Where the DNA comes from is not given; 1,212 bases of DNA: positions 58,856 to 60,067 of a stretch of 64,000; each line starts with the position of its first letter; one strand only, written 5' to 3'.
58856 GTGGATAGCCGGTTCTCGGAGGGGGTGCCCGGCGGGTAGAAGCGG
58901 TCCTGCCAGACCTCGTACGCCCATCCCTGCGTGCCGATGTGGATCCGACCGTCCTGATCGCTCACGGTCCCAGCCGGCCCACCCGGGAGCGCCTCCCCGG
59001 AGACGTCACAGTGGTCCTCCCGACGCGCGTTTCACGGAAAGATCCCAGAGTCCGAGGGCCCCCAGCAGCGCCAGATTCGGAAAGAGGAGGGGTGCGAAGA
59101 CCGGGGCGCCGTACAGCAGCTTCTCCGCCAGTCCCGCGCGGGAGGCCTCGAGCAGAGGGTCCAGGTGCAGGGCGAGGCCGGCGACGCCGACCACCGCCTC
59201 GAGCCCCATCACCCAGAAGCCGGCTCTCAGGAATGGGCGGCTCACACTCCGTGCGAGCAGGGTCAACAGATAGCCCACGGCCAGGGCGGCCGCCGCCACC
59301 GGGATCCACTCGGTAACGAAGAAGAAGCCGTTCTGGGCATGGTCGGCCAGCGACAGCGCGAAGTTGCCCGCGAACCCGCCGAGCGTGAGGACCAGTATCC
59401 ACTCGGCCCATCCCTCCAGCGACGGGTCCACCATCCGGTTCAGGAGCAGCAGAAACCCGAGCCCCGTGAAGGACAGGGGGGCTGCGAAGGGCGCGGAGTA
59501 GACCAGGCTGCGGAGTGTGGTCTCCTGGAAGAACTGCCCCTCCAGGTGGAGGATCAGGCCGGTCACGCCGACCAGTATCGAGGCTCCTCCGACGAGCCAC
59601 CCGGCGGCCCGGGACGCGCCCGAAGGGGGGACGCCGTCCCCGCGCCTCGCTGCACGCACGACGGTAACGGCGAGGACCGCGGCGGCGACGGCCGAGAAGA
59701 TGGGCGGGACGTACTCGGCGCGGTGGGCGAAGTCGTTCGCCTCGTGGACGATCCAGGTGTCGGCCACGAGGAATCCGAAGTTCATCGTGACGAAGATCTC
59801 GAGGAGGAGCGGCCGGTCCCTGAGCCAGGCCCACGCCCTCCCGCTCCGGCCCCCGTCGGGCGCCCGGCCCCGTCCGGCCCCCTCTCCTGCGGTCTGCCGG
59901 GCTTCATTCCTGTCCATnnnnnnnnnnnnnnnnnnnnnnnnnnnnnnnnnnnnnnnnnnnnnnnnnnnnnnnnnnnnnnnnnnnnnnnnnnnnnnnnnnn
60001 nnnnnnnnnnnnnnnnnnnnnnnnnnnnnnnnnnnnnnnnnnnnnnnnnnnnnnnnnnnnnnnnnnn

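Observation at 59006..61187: HAO-like octaheme cytochrome with a novel internally duplicated 8-TM partner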

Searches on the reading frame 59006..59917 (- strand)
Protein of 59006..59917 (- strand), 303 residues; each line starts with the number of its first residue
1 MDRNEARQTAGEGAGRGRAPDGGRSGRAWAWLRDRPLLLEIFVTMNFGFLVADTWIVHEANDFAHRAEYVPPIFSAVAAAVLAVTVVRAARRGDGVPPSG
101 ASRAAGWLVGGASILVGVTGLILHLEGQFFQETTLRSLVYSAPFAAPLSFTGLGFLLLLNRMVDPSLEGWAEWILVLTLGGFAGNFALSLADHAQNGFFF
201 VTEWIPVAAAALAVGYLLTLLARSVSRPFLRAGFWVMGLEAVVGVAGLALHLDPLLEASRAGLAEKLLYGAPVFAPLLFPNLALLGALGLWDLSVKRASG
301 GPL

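Call 3: search_protein_families(library=pfam, proteins=[window:59006-59917:-], max_evalue=0.01)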
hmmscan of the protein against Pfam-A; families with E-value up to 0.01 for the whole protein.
window:59006-59917:- (303 aa): 0 families

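Call 4: search_protein_families(library=ncbifam, proteins=[window:59006-59917:-], max_evalue=0.01)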
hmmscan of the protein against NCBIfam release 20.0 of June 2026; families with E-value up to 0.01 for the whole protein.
window:59006-59917:- (303 aa): 0 families

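Call 6: search_solved_structures(query=window:59006-59917:-, max_evalue=10)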
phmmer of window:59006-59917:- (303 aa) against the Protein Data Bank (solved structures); distinct sequences matched with E-value up to 10: 0.

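Call 7: find_homologous_proteins(query=window:59006-59917:-)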
Query window:59006-59917:- (303 aa): 1100 proteins with E <= 0.001 among 8000 candidates; the best 120 are listed.
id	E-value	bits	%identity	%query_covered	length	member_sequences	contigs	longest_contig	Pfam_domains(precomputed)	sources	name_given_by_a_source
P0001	4.9e-162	557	94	93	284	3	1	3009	-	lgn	-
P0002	2.7e-152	525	81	98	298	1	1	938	-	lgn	-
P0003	3.0e-152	525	81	99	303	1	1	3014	-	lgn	-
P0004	1.6e-151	522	80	100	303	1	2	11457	-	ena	-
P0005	8.2e-148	510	79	99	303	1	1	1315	-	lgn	-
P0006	1.7e-144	499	78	99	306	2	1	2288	-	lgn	-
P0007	1.7e-142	493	77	98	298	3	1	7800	-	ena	-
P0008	2.0e-142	492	76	99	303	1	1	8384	-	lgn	-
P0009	1.3e-137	477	76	99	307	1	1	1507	-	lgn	-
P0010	1.2e-135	470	74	99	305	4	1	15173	-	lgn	-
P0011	1.0e-123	431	73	94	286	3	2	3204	-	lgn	-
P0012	2.6e-92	328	61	84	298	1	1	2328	-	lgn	-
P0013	7.6e-88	313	58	90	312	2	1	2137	-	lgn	-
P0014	1.3e-86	309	60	87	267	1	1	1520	-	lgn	-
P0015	2.1e-86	308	58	92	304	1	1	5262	-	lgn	-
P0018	2.1e-84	302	54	95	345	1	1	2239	-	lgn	-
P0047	3.7e-77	278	52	91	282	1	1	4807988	-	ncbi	-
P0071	8.4e-76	274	49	91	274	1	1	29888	-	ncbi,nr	ncbi:MAG: hypothetical protein O7E52_06775 [Candidatus Poribacteria bacterium]|nr:hypothetical prote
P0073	1.2e-75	273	52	86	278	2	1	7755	-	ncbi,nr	ncbi:MAG: hypothetical protein IIB45_10570 [Candidatus Marinimicrobia bacterium]|nr:hypothetical pro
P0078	3.2e-75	272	50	88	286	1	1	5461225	-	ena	-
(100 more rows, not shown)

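Call 8: find_encoding_contigs(protein=P0047, flank=6000, max_places=2)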
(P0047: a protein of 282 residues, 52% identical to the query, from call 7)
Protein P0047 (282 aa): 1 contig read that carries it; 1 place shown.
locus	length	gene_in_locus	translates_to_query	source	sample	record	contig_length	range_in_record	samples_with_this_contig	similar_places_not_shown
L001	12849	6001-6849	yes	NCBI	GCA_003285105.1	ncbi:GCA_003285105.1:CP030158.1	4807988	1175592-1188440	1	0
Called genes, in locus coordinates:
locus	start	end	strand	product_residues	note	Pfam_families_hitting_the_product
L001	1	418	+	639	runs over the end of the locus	PF01134:GIDA, PF12831:FAD_oxidored, PF21680:GIDA_C_1st, PF13932:SAM_GIDA_C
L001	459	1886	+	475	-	PF00120:Gln-synt_C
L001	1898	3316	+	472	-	PF00171:Aldedh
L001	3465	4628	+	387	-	PF00465:Fe-ADH, PF13685:Fe-ADH_2, PF25137:ADH_Fe_C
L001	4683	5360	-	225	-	-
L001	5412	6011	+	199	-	PF13447:Multi-haem_cyto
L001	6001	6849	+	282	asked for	-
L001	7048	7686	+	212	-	PF02527:GidB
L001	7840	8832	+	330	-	PF19187:HTH_PafC, PF08220:HTH_DeoR (weak), PF08279:HTH_11, PF13280:WYL, PF25583:WCX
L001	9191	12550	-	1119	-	PF17757:UvrB_inter, PF02559:CarD_TRCF_RID, PF00270:DEAD, PF04851:ResIII, PF00271:Helicase_C, PF03461:TRCF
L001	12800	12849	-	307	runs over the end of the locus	PF20741:GKRP-like_C (faint), PF13580:SIS_2 (weak), PF22198:GKRP_SIS_2, PF22645:GKRP_SIS_N, PF01380:SIS (weak), PF14555:UBA_4 (faint)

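Call 9: find_encoding_contigs(protein=P0078, flank=6000, max_places=2)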
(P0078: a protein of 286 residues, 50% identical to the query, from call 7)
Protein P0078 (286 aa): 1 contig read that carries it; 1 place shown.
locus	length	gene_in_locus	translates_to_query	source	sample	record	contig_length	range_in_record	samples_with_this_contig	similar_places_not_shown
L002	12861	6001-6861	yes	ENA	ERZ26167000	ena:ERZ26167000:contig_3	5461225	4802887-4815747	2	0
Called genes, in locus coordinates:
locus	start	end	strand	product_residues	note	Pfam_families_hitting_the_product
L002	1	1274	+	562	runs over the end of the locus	PF01266:DAO (faint), PF07992:Pyr_redox_2, PF13450:NAD_binding_8 (faint), PF00070:Pyr_redox, PF02852:Pyr_redox_dim, PF00581:Rhodanese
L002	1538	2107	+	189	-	-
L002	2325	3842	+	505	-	-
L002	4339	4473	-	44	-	-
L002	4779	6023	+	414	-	PF13435:Cytochrome_C554 (faint), PF14522:Cytochrome_C7 (faint), PF09699:Paired_CXXCH_1 (faint), PF13447:Multi-haem_cyto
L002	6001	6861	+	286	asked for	-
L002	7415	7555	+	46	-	-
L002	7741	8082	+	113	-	PF00034:Cytochrom_C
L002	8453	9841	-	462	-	-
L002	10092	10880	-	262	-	PF00326:Peptidase_S9 (faint)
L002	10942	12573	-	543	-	-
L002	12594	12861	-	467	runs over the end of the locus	PF22847:Glyco_hydro_43_rel (faint)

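Call 10: find_encoding_contigs(protein=P0071, flank=6000, max_places=2)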
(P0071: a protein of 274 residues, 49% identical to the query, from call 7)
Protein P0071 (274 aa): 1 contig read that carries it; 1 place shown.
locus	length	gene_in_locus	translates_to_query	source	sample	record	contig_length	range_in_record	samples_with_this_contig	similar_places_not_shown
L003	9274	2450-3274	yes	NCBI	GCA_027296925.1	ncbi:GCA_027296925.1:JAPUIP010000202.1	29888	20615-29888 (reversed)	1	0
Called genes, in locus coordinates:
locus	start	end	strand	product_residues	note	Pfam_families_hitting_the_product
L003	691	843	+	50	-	-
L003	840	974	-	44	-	-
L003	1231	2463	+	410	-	PF09699:Paired_CXXCH_1 (faint), PF14522:Cytochrome_C7 (faint), PF13435:Cytochrome_C554 (faint), PF13447:Multi-haem_cyto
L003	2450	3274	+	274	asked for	-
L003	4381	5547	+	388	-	PF13088:BNR_2 (weak)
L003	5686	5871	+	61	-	-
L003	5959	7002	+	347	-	PF00248:Aldo_ket_red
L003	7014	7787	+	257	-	PF03737:RraA-like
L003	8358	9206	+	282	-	PF05721:PhyH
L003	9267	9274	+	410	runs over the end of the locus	PF02746:MR_MLE_N, PF13378:MR_MLE_C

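Call 11: find_encoding_contigs(protein=P0073, flank=6000, max_places=2)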
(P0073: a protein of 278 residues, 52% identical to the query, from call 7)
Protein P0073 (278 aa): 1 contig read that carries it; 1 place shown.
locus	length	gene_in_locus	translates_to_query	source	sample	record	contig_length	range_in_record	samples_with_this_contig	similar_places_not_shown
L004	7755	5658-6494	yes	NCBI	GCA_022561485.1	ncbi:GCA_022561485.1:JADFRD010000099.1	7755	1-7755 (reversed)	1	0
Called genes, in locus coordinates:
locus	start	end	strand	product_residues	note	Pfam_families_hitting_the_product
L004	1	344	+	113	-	PF01625:PMSR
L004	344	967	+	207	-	PF07947:YhhN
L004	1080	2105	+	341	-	PF01008:IF-2B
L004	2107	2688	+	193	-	PF00596:Aldolase_II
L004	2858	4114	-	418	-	PF01979:Amidohydro_1, PF07969:Amidohydro_3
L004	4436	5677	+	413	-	PF13435:Cytochrome_C554 (faint), PF09699:Paired_CXXCH_1 (faint), PF14522:Cytochrome_C7 (weak), PF13447:Multi-haem_cyto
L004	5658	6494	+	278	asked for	-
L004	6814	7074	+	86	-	PF13711:DUF4160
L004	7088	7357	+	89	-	PF10387:DUF2442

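Call 29: search_protein_representatives(protein=window:59006-59917:-)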
Query: 303 residues. Proteins with E-value up to 0.001 (for the whole library): 534; up to 1e-10: 265; up to 1e-30: 81. The best 150 are listed.
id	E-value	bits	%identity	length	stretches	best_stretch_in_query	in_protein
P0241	2.0e-68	247.7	52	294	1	30-293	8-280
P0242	3.2e-68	247.0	52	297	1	32-295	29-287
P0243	1.1e-66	242.0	53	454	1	35-297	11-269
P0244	8.7e-66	239.0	50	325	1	6-299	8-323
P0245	2.2e-65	237.7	49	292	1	28-294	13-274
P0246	8.2e-63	229.3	51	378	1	37-290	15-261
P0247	2.3e-61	224.5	52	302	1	28-251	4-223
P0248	5.6e-61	223.2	51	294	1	36-293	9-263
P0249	2.1e-59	218.1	52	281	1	39-299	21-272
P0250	2.7e-57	211.1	49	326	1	30-298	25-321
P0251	1.2e-56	209.0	52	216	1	31-245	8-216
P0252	7.1e-56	206.5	45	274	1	38-292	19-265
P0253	8.1e-56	206.3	56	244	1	100-296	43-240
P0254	6.5e-55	203.3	54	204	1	109-294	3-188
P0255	9.7e-55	202.8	44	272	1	32-294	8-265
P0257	1.0e-53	199.4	48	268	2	31-198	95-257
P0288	9.4e-40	153.5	49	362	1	27-200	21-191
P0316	5.5e-33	131.3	49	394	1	104-275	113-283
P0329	5.3e-30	121.5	46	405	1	6-195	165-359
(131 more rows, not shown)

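Call 40: predict_structure(alignment_id=A2)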
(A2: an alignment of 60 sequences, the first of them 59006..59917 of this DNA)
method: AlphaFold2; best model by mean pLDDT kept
length: 303 residues; sequences in the alignment: 60
mean_pLDDT: 88.3   pTM: 0.86
mean pLDDT of the five models: 88.3, 87.2, 87.0, 85.5, 85.2
residues with pLDDT >= 90: 206; 70-90: 59; 50-70: 25; < 50: 13
segments of 3 or more residues with pLDDT < 50: 1-4, 13-17
pLDDT, mean of each block of 10 residues (from residue 1): 48 50 69 95 98 88 87 97 96 86 97 97 83 63 87 98 97 98 94 83 94 98 97 98 97 91 91 92 98 93 53
secondary structure, 60 per line:
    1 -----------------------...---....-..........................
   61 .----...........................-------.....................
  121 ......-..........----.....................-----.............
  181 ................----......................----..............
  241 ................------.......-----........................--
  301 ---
elements in order: H30-33 H35-61 H66-92 H100-126 H128-137 H142-162 H168-196 H201-222 H227-256 H263-269 H275-298

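Call 44: fold_search(model_id=the predicted structure, library=pdb)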
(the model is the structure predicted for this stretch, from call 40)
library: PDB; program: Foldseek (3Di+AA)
matches with E <= 10: 304; with E <= 0.001: 0
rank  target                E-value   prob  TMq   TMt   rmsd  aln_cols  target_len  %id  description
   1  6raf_B                1.0e-01  0.28  0.15  0.10  25.0       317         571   17  Heterodimeric ABC exporter TmrAB in inward-facing narrow conformation under turnover conditions (released 2019-07-31)
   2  7t6u_R                2.3e-01  0.44  0.25  0.26  20.1       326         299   14  Structure of the human FPR2-Gi complex with CGEN-855A (released 2022-03-30)
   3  6rag_B                2.5e-01  0.20  0.17  0.11  25.2       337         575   13  Heterodimeric ABC exporter TmrAB in inward-facing wide conformation under turnover conditions (released 2019-07-31)
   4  8qae_A                3.5e-01  0.63  0.27  0.34  11.7       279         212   10  X-ray crystal structure of a de novo designed single-chain antiparallel 6-helix alpha-helical barrel, sc-apCC-6-SLLA (released 2024-07-03)
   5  8r5s_A                3.5e-01  0.16  0.16  0.17  24.2       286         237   10  t113 - De-novo designed soluble homotetramer (released 2024-11-27)
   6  7zds_C                3.9e-01  0.20  0.19  0.12  24.9       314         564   16  IF(apo/as isolated) conformation of CydDC mutant (E500Q.C) (Dataset-18) (released 2023-04-19)
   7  3d19_E                4.1e-01  0.85  0.40  0.44   7.6       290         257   10  Crystal structure of a conserved metalloprotein from Bacillus cereus (released 2008-07-08)
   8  3d19_A                4.7e-01  0.82  0.39  0.43   7.8       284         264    9  Crystal structure of a conserved metalloprotein from Bacillus cereus (released 2008-07-08)
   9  8r5s_E                4.7e-01  0.18  0.16  0.20  23.8       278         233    9  t113 - De-novo designed soluble homotetramer (released 2024-11-27)
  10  3d19_B                5.5e-01  0.77  0.40  0.44   8.2       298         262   11  Crystal structure of a conserved metalloprotein from Bacillus cereus (released 2008-07-08)
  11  8zr5_C                5.5e-01  0.33  0.26  0.27  18.0       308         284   11  Cryo-EM Structure of GPR119-Gs-Firuglipel complex (released 2024-06-19)
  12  7zda_C                5.5e-01  0.18  0.20  0.13  23.5       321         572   16  IF(apo/asym) conformation of CydDC in ADP+Pi(CydC)/ATP(CydD) bound state (Dataset-2) (released 2023-04-19)
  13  3d19_D                6.6e-01  0.77  0.40  0.44   8.0       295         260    8  Crystal structure of a conserved metalloprotein from Bacillus cereus (released 2008-07-08)
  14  8qkd                  6.6e-01  0.77  0.41  0.43  11.6       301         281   13  X-ray crystal structure of a de novo designed single-chain parallel coiled-coil alpha-helical barrel with 5 inner helice (released 2024-07-03)
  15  8wvv                  7.2e-01  0.28  0.25  0.14  17.9       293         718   12  Cryo-EM structure of LGR4 in state I (released 2024-10-30)
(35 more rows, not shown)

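Call 45: find_related_loci(query=A1, collection=genome_contigs, flank=3000)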
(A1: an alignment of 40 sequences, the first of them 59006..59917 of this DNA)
Query A1 (303 aa) in genome_contigs; peptide patterns used: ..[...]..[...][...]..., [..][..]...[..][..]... (x = any residue, [..] = any of these).
469 stretches matched a pattern; 424 encode a relative of the query (tblastn E <= 1e-3); the best 80 are kept; 80 distinct loci.
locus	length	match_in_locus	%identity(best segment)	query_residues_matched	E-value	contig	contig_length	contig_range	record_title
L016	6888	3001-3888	50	3-302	7e-82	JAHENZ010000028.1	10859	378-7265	MAG: Salinivenus sp. isolate BinSanityLC-kmean-bin_85-bin_0 c_000002739920, whole genome shotgun sequence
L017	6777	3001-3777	54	33-296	1e-80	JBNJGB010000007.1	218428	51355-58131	MAG: Myxococcota bacterium isolate Y22_60dBSe2.bin.152 NODE_26_length_218428_cov_19.327607, whole genome shotgun sequenc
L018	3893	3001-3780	52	35-299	3e-79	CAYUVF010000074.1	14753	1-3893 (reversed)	MAG TPA_asm: uncultured Rhodothermales bacterium isolate binchicken_co17_426 genome assembly, contig: NODE_9483_length_1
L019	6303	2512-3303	54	32-299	4e-79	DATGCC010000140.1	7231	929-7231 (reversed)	MAG TPA_asm: Rhodothermales bacterium isolate SMAG_U9638 k141_312172, whole genome shotgun sequence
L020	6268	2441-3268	49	23-302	9e-79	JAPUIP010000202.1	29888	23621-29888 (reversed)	MAG: Candidatus Poribacteria bacterium isolate KW1-S08_28 KW1-S08_28_cg202, whole genome shotgun sequence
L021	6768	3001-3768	57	36-290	3e-78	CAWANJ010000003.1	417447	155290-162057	MAG: uncultured Gemmatimonadales bacterium isolate MFD02923.bin.1.131 genome assembly, contig: contig_32024, whole genom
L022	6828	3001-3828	49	1-293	2e-78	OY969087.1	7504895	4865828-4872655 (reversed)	MAG: uncultured delta proteobacterium isolate MFD01721.bin.c.1 genome assembly, chromosome: 1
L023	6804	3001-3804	51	34-296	2e-77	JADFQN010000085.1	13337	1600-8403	MAG: Bacteroidetes bacterium isolate B7T1B5 B7T1B5_NODE5161, whole genome shotgun sequence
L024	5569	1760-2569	49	31-296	3e-77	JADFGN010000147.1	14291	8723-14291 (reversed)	MAG: Candidatus Poribacteria bacterium isolate B30T1B8 B30T1B8_NODE7747, whole genome shotgun sequence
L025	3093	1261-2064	50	20-294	9e-78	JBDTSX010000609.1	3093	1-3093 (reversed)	MAG: Acidobacteriota bacterium isolate cluster3_bin.282 NODE_209888_length_3093_cov_4.166886, whole genome shotgun seque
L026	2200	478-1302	52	12-291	4e-79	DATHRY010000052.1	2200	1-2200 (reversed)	MAG TPA_asm: Longimicrobiales bacterium isolate SMAG_U16037 k141_522430, whole genome shotgun sequence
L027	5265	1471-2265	51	31-292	2e-76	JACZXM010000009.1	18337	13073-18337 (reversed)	MAG: Acidobacteria bacterium isolate B23T1B8 B23T1B8_NODE5192, whole genome shotgun sequence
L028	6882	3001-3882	43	1-291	1e-76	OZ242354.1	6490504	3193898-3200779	MAG: Candidatus Poribacteria bacterium isolate 342ba744-3869-4f81-a489-a0f16b16fbc4 genome assembly, chromosome: 1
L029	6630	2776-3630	49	21-296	3e-76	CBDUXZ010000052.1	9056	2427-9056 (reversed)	MAG TPA_asm: uncultured bacterium isolate SRR22302371_concoct_58 genome assembly, contig: ERZ26661859.6479, whole genome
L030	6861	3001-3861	51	3-296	4e-76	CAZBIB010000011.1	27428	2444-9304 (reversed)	MAG TPA_asm: uncultured Salinivenus sp. isolate SRP195330_co1_9 genome assembly, contig: NODE_1010_length_27428_cov_8.72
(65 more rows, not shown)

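Call 81: search_protein_families(library=pfam, proteins=[P0243, P0246, P0316, P0329, P0288, P0257, P0018], max_evalue=0.01)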
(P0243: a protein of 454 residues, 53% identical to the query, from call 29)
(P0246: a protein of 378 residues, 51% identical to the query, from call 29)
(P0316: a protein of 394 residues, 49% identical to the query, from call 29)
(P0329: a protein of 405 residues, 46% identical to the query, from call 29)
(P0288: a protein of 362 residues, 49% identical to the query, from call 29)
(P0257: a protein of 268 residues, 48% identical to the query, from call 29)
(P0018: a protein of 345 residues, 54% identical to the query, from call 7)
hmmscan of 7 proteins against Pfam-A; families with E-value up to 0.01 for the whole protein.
P0243 (454 aa): 4 families
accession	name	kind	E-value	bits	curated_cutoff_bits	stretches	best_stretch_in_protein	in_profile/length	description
PF13527.13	Acetyltransf_9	-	1.1e-11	45.3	25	1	294-411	7-126/127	Acetyltransferase (GNAT) domain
PF00583.31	Acetyltransf_1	-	2.7e-11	44.2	20.7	1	310-409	14-116/116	Acetyltransferase (GNAT) family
PF13508.13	Acetyltransf_7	-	1.2e-09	38.9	27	1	330-411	6-84/84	Acetyltransferase (GNAT) domain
PF13673.13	Acetyltransf_10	-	5.7e-05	23.5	23.6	1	328-415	32-113/128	Acetyltransferase (GNAT) domain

P0246 (378 aa): 0 families

P0316 (394 aa): 0 families

P0329 (405 aa): 0 families

P0288 (362 aa): 0 families

P0257 (268 aa): 3 families
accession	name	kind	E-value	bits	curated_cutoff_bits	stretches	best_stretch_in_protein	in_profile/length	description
PF14017.11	DUF4233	-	0.00012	22.8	27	0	120-177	17-74/107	Protein of unknown function (DUF4233)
PF17272.7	DUF5337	-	0.00039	20.6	27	0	73-119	16-63/74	Family of unknown function (DUF5337)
PF18902.5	DUF5658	-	0.0011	20.2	25.2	0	125-175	24-74/82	Domain of unknown function (DUF5658)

P0018 (345 aa): 1 family
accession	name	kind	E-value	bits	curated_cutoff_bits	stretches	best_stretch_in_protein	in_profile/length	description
PF10101.14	DUF2339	-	0.00094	18.5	33.6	0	48-309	276-536/659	Predicted membrane protein (DUF2339)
